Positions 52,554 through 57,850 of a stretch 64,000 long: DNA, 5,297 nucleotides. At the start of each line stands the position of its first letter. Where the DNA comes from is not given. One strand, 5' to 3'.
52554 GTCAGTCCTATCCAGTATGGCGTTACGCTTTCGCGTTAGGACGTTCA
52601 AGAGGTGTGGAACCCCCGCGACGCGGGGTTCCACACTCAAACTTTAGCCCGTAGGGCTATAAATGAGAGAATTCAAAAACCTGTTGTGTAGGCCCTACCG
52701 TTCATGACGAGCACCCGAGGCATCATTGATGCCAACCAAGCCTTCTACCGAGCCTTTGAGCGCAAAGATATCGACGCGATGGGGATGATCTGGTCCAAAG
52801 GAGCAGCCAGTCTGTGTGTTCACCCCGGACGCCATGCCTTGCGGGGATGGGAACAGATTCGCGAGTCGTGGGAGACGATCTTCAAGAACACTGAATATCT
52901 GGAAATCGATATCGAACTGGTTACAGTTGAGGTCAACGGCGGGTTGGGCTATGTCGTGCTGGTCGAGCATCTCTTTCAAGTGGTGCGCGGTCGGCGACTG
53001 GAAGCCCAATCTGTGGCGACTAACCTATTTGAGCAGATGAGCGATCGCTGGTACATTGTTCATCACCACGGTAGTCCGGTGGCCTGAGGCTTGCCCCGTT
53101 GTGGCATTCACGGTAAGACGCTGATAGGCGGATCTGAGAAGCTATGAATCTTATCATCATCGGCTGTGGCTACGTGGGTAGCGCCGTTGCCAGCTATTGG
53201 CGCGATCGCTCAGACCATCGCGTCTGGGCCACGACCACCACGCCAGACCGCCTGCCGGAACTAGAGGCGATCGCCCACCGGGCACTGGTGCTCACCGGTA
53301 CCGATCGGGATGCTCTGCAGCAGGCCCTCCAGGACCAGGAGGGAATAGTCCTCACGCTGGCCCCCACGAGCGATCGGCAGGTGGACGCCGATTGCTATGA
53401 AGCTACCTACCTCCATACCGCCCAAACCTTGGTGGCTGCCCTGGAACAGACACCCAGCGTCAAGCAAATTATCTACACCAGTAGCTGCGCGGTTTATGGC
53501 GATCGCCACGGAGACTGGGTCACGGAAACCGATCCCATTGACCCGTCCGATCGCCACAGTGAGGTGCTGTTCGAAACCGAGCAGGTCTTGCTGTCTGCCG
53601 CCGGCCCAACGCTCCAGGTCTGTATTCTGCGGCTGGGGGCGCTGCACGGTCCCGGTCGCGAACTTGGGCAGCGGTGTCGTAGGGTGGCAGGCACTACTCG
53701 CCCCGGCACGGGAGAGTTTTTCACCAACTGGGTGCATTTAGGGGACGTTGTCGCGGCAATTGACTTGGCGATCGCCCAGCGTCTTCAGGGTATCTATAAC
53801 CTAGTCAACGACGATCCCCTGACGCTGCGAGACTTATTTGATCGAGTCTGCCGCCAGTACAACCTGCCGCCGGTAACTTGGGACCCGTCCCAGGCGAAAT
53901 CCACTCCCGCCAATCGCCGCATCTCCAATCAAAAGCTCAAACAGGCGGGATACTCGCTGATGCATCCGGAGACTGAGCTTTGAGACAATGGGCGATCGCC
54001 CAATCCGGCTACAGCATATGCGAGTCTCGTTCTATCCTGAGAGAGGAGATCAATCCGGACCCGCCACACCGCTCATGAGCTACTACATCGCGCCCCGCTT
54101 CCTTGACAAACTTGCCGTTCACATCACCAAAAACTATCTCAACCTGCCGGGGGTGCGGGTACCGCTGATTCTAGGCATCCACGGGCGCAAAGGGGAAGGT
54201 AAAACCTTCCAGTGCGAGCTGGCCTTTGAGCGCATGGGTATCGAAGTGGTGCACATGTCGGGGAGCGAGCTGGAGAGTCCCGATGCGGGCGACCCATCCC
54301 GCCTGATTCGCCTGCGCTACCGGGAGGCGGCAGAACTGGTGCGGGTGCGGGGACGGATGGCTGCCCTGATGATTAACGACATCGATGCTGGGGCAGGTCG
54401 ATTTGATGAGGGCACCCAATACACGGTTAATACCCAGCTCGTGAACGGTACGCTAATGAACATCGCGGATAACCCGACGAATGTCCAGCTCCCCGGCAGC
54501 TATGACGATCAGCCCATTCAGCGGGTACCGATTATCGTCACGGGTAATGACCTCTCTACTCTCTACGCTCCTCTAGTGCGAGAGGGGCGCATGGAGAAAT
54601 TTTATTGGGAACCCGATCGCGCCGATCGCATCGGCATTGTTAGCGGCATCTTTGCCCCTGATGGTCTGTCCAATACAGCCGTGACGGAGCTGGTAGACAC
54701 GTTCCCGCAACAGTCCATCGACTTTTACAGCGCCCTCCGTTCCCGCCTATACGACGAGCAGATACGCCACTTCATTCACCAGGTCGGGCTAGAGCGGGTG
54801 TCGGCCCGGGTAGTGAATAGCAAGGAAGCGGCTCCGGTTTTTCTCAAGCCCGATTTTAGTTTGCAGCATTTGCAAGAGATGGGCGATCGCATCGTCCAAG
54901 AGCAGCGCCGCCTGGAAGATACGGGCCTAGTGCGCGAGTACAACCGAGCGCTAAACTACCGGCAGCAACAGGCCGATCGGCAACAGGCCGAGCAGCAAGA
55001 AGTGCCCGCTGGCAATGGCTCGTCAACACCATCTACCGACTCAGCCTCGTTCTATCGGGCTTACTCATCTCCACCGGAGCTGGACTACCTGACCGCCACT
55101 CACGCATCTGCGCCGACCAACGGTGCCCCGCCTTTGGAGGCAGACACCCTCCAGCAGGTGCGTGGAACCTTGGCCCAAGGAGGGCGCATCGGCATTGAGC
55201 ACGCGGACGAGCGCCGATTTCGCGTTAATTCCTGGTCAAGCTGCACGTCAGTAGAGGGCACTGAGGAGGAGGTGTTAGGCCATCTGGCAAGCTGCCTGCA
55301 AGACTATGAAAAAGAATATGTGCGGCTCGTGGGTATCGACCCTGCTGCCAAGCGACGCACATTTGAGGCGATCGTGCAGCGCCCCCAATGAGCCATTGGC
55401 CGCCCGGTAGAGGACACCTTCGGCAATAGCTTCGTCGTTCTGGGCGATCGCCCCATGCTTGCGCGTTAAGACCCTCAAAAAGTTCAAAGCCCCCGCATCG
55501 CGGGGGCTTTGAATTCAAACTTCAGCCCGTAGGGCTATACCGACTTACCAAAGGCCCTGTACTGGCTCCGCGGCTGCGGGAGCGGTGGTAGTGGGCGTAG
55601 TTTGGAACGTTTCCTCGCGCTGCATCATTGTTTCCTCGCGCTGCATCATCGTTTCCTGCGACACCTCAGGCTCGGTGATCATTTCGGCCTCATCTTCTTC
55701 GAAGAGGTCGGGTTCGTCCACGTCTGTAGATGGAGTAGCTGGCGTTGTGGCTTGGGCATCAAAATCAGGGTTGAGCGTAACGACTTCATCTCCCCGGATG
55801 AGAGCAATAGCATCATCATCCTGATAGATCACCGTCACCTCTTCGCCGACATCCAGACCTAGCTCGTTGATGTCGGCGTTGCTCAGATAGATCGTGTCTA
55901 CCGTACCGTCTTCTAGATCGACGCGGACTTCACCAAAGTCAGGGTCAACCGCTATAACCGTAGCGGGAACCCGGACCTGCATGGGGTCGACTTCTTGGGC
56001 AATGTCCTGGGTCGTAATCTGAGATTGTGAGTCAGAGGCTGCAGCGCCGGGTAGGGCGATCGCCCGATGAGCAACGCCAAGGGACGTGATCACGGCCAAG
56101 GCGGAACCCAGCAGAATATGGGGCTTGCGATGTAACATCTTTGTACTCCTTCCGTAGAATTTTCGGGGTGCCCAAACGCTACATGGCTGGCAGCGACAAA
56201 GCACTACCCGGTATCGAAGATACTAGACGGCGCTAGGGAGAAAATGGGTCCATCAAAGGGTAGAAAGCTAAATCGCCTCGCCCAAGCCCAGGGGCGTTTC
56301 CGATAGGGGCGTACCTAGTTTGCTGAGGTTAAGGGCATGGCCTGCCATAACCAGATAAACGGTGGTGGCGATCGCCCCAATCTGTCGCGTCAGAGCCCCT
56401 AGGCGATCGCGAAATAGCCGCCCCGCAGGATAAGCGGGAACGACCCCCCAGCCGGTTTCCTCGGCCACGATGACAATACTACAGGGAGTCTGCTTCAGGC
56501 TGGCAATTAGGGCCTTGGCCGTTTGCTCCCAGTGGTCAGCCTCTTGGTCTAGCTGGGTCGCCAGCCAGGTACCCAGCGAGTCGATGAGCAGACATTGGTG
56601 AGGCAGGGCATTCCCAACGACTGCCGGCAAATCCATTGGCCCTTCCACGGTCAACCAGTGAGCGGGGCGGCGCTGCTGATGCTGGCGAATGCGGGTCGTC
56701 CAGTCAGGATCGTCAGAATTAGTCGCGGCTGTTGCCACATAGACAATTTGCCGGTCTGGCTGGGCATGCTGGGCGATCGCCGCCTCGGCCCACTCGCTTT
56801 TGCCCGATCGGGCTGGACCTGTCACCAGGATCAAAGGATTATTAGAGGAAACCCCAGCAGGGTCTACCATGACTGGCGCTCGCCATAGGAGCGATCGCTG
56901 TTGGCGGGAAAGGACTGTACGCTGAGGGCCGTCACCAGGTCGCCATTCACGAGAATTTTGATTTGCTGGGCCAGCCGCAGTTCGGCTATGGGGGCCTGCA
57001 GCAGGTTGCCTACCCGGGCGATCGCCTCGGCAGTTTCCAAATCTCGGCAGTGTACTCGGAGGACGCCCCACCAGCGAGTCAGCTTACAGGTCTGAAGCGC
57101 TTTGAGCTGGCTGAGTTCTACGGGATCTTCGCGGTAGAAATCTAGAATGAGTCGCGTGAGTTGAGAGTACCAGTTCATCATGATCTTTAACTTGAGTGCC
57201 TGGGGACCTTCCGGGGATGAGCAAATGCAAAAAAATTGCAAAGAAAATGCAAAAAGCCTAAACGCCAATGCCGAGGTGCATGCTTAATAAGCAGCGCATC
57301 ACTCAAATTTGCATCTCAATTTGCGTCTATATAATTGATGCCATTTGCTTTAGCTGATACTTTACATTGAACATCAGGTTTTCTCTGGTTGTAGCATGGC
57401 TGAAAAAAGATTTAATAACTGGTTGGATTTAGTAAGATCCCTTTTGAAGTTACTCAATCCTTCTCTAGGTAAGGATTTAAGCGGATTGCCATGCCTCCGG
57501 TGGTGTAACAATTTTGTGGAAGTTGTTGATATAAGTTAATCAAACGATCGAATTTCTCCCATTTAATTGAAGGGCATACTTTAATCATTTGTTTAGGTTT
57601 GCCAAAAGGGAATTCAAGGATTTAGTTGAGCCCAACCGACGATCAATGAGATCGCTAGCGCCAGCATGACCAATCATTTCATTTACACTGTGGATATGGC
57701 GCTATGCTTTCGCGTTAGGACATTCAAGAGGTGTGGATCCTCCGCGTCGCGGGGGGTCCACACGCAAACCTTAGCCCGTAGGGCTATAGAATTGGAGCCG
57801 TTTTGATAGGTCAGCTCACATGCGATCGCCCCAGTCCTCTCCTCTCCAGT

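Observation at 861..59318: R1: ~93-bp multi-hairpin dispersed repeat with 10 copies in 64 kb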

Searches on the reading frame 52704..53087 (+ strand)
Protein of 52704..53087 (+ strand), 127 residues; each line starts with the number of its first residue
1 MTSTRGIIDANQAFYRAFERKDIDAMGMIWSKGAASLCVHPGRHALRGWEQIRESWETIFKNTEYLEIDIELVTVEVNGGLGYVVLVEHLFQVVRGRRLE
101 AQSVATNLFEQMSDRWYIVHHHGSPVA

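Call 50: search_protein_families(library=pfam, proteins=[window:52704-53087:+])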
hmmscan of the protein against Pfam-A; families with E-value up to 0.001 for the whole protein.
window:52704-53087:+ (127 aa): 4 families
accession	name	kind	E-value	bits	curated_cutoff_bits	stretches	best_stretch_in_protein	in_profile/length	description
PF13474.12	SnoaL_3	-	4.5e-26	92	22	1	8-126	2-119/121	SnoaL-like domain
PF14534.12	DUF4440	-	6e-07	30.3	25.2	1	7-117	1-106/107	Domain of unknown function (DUF4440)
PF12680.13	SnoaL_2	-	1.1e-06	29.6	27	1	12-78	2-65/102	SnoaL-like domain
PF08332.16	CaMKII_AD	-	9.3e-06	26.3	22.1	1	6-126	4-127/128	Calcium/calmodulin dependent protein kinase II association domain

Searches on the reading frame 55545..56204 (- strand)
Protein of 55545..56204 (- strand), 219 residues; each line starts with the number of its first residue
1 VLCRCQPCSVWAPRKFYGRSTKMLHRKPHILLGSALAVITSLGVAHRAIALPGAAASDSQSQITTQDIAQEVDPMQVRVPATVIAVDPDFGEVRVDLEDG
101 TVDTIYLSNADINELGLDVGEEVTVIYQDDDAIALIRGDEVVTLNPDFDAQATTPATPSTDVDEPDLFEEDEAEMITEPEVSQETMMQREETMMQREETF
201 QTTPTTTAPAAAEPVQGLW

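Call 42: search_protein_families(library=pfam, proteins=[window:55545-56204:-])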
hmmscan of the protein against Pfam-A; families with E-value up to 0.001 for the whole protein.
window:55545-56204:- (219 aa): 0 families

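Call 43: find_homologous_proteins(query=window:55545-56138:-, max_evalue=0.00001)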
Query window:55545-56138:- (197 aa): 5 proteins with E <= 0.00001 among 1587 candidates.
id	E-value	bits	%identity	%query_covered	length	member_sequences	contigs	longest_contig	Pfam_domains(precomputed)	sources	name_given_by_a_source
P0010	2.1e-118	411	100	100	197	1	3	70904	-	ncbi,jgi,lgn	ncbi:MAG: hypothetical protein ACFB8W_10200 [Elainellaceae cyanobacterium]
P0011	2.9e-66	241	65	100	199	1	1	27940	-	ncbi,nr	ncbi:MAG: hypothetical protein VKK04_09000 [Synechococcales bacterium]|nr:hypothetical protein [Syne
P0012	9.6e-28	116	41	97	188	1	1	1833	-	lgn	-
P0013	6.9e-16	77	44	60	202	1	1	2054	-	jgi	jgi:hypothetical protein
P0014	9.4e-15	73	51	40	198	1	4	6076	-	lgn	-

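Call 44: find_encoding_contigs(protein=P0011, flank=4000, max_places=3)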
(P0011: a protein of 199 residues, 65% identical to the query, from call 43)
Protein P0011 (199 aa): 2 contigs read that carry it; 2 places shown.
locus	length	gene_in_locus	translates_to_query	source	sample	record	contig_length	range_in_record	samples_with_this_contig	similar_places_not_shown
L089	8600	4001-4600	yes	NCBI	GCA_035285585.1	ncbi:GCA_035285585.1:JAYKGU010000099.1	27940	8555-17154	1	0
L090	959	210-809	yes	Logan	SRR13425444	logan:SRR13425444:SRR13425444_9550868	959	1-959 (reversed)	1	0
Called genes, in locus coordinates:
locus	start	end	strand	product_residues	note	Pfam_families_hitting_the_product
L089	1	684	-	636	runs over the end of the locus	PF03600:CitMHS, PF02080:TrkA_C, PF00939:Na_sulph_symp, PF03600:CitMHS (weak)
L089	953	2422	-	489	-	PF05195:AMP_N, PF00557:Peptidase_M24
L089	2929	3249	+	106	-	-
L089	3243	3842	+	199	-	PF02283:CobU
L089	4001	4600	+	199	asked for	-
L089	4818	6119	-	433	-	PF00004:AAA, PF21228:RuBisCO_activase_AAA_helical, PF00101:RuBisCO_small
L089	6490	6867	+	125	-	-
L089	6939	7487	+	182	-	PF13302:Acetyltransf_3, PF13420:Acetyltransf_4, PF00583:Acetyltransf_1, PF13673:Acetyltransf_10 (weak), PF13508:Acetyltransf_7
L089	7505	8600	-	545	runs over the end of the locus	PF13482:RNase_H_2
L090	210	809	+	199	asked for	-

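Call 45: find_encoding_contigs(protein=P0012, flank=2000, max_places=2)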
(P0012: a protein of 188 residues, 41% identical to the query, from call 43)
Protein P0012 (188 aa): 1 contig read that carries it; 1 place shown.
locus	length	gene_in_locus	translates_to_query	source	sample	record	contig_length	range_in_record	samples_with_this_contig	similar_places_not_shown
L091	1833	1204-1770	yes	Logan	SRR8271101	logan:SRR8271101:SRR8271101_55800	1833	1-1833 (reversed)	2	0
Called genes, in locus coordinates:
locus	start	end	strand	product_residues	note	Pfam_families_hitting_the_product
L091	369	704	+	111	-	-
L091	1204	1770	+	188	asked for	-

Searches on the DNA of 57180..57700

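Call 59: search_rna_families(source=window, start=57180, end=57700, threshold=evalue, max_evalue=1)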
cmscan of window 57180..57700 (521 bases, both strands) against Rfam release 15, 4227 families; matches with E-value up to 1: 0.
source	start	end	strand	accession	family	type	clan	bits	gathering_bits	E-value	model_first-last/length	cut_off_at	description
